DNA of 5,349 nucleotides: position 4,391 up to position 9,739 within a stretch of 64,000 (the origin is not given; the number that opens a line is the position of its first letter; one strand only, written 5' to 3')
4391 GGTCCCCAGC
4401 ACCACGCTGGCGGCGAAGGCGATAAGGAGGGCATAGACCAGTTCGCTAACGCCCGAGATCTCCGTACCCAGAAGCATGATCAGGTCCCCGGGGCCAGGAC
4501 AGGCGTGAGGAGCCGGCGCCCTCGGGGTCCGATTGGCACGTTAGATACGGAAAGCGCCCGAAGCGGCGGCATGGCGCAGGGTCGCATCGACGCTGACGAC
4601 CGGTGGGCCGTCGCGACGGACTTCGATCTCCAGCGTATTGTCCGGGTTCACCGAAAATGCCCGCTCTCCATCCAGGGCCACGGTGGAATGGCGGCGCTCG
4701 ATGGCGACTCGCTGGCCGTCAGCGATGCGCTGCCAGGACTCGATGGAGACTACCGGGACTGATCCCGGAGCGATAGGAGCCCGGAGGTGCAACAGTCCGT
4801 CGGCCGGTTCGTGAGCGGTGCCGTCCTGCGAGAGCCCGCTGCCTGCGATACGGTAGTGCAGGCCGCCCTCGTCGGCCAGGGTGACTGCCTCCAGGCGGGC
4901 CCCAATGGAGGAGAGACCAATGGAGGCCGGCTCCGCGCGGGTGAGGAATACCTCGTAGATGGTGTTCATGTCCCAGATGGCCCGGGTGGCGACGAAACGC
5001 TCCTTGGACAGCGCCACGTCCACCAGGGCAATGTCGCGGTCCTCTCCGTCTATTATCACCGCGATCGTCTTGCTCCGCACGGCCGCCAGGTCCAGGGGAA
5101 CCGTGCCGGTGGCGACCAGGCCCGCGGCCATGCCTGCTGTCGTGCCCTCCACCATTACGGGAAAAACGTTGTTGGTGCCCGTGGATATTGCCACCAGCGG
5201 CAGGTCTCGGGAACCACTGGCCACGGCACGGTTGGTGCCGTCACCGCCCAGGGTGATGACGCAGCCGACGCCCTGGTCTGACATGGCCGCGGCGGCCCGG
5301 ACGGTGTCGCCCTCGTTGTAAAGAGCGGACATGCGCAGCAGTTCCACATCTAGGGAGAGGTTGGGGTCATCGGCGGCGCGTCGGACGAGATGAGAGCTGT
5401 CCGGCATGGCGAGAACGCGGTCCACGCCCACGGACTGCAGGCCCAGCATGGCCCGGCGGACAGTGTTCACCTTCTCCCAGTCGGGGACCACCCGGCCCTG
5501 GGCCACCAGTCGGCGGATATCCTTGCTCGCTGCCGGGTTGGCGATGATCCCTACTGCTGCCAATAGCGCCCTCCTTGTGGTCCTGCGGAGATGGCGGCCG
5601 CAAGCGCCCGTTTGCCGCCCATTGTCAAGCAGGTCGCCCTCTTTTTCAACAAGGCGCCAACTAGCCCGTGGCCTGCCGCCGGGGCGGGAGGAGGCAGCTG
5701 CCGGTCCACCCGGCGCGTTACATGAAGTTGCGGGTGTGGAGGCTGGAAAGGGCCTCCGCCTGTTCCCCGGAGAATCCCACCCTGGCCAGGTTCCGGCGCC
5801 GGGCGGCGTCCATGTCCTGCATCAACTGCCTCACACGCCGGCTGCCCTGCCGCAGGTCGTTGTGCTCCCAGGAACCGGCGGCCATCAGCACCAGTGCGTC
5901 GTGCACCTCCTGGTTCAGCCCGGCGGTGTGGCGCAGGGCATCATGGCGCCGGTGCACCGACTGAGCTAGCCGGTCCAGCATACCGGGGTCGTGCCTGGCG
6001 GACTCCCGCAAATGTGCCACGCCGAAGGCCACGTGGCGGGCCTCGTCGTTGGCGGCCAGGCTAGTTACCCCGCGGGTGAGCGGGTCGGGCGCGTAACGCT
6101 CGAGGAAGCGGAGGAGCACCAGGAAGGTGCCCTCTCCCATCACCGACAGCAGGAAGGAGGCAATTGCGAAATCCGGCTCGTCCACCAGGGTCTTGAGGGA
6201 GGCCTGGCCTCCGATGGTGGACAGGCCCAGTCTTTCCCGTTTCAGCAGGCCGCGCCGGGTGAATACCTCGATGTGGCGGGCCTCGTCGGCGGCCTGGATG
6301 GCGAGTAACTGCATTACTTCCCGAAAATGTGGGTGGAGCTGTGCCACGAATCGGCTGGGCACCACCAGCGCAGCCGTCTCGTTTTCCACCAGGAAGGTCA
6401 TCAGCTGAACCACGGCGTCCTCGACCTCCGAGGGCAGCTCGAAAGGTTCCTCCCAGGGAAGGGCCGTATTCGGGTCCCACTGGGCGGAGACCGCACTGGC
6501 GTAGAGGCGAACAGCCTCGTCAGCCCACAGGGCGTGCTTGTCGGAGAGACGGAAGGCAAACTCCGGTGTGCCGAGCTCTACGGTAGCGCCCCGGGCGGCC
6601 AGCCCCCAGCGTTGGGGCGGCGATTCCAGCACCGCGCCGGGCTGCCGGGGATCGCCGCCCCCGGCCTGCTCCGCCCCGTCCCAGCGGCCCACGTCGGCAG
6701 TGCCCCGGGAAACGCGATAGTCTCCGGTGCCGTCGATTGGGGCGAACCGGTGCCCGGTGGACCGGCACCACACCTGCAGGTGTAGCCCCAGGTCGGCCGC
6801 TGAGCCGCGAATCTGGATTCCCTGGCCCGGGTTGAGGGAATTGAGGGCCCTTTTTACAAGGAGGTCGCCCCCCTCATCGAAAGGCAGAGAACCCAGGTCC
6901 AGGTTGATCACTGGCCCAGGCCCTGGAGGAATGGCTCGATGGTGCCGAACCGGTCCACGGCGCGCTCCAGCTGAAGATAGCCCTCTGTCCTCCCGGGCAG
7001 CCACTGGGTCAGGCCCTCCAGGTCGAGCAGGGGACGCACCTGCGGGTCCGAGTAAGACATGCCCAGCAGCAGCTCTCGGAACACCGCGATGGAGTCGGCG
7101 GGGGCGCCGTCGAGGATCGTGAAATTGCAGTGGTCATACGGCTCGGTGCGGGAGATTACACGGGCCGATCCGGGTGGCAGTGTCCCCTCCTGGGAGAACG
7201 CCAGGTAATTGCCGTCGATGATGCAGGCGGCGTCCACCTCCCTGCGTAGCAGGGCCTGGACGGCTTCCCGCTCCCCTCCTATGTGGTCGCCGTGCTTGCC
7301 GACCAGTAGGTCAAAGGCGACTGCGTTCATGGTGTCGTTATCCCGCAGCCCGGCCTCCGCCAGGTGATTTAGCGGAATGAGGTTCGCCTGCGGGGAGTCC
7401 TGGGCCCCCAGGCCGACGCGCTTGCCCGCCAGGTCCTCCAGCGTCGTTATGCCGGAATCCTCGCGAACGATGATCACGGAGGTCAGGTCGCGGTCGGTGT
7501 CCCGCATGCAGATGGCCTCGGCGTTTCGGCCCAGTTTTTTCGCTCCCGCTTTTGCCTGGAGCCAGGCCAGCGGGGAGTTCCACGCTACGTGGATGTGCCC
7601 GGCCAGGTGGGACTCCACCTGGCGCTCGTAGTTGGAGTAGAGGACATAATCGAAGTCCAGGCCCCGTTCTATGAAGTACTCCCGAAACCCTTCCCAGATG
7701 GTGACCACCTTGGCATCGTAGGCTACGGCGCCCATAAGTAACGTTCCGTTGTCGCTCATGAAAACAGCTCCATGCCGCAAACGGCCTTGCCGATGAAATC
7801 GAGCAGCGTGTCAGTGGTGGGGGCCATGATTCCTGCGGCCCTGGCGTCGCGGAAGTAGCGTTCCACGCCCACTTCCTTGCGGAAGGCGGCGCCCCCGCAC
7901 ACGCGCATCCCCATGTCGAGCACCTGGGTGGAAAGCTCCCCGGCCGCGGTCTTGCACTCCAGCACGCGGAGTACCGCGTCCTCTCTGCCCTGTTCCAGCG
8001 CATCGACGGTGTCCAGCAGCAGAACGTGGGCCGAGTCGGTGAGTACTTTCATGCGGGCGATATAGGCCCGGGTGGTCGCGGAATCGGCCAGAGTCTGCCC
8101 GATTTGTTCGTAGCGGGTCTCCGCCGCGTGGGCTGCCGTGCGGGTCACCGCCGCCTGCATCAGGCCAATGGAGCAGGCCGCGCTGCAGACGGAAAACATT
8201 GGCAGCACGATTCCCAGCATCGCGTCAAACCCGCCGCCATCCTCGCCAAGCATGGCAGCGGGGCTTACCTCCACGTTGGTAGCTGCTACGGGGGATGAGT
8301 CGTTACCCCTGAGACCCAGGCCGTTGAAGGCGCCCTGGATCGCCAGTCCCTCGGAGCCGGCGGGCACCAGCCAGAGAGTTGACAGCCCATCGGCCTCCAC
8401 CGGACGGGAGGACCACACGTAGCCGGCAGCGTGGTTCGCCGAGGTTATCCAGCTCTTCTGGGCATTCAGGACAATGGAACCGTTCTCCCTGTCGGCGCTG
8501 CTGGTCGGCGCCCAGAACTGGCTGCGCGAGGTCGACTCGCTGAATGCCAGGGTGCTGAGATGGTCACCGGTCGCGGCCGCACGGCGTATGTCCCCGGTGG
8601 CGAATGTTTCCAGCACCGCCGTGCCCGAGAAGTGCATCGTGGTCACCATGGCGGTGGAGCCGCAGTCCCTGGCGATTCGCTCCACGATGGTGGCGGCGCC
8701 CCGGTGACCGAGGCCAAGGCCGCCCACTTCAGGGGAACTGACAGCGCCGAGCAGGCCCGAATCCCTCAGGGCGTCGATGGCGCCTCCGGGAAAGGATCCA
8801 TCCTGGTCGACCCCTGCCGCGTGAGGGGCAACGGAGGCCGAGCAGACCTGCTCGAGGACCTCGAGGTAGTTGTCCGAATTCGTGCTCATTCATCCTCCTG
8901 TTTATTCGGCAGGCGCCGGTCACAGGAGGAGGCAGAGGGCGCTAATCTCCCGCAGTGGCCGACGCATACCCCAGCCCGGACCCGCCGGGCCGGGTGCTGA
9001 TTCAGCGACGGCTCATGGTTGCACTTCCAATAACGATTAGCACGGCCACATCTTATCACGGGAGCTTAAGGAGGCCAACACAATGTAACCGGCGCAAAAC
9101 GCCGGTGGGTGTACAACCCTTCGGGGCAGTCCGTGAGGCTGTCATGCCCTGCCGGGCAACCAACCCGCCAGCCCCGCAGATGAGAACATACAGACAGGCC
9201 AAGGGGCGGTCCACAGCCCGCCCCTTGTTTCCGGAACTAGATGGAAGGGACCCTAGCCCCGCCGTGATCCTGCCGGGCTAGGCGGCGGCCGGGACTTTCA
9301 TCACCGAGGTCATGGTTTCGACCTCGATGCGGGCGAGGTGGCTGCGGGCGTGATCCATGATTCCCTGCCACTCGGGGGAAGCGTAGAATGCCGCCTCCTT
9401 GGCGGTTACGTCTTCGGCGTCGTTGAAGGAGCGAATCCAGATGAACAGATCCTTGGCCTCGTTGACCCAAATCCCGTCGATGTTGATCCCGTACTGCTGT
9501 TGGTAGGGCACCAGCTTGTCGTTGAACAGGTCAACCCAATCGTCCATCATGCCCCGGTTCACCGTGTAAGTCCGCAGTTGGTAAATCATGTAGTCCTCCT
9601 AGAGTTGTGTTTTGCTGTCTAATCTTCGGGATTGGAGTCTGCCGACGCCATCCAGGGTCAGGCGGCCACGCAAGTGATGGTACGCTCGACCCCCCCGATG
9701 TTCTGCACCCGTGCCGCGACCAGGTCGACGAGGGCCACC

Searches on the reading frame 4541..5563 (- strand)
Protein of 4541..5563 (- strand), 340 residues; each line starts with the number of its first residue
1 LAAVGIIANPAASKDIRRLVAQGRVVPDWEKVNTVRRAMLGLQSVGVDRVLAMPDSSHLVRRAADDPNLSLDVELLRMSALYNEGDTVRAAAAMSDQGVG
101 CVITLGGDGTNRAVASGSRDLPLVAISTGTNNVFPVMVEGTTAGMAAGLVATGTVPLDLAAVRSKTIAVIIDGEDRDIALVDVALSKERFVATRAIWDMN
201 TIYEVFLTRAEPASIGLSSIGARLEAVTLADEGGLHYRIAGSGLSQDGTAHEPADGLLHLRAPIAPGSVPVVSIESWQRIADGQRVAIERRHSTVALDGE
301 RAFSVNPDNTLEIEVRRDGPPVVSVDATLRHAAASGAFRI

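Call 32: search_protein_families(library=pfam, max_evalue=0.00001, proteins=[window:4541-5563:-])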
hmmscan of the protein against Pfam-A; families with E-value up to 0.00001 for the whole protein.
window:4541-5563:- (340 aa): 2 families
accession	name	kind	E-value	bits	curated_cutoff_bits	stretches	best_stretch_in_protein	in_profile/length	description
PF01513.26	NAD_kinase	-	1.8e-10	41.6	25.5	1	68-151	59-127/130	ATP-NAD kinase N-terminal domain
PF00781.29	DAGK_cat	-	8e-08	32.4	23.6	1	81-141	38-102/125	Diacylglycerol kinase catalytic domain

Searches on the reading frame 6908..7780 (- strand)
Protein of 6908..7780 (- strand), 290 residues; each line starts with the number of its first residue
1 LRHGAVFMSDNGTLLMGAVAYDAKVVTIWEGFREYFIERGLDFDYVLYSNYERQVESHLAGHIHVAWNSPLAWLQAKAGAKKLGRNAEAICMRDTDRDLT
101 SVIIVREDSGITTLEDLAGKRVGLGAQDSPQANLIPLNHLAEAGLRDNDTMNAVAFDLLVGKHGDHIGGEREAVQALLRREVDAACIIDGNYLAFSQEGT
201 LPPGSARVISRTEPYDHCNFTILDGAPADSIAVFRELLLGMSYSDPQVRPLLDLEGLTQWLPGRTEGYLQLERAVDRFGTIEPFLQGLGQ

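Call 32: search_protein_families(library=pfam, max_evalue=0.00001, proteins=[window:6908-7780:-])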
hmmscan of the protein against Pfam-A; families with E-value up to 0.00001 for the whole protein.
window:6908-7780:- (290 aa): 2 families
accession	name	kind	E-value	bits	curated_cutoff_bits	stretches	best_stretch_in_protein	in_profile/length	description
PF12974.12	Phosphonate-bd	-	2.7e-33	115.8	27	1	23-264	10-238/242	ABC transporter, phosphonate, periplasmic substrate-binding protein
PF09084.16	NMT1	-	4.2e-08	33.8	20.5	1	34-155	14-126/216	NMT1/THI5 like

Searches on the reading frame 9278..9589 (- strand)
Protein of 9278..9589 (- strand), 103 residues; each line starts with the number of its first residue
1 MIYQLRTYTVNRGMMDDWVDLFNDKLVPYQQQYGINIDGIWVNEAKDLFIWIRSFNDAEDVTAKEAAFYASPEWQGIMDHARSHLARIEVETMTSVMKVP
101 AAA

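Call 67: search_protein_families(library=pfam, max_evalue=0.001, proteins=[window:9278-9589:-])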
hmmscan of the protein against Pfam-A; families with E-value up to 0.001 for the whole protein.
window:9278-9589:- (103 aa): 1 family
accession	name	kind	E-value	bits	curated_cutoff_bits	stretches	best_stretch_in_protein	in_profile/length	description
PF07978.19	NIPSNAP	-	7.9e-12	45.7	22.3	1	3-95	1-97/102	NIPSNAP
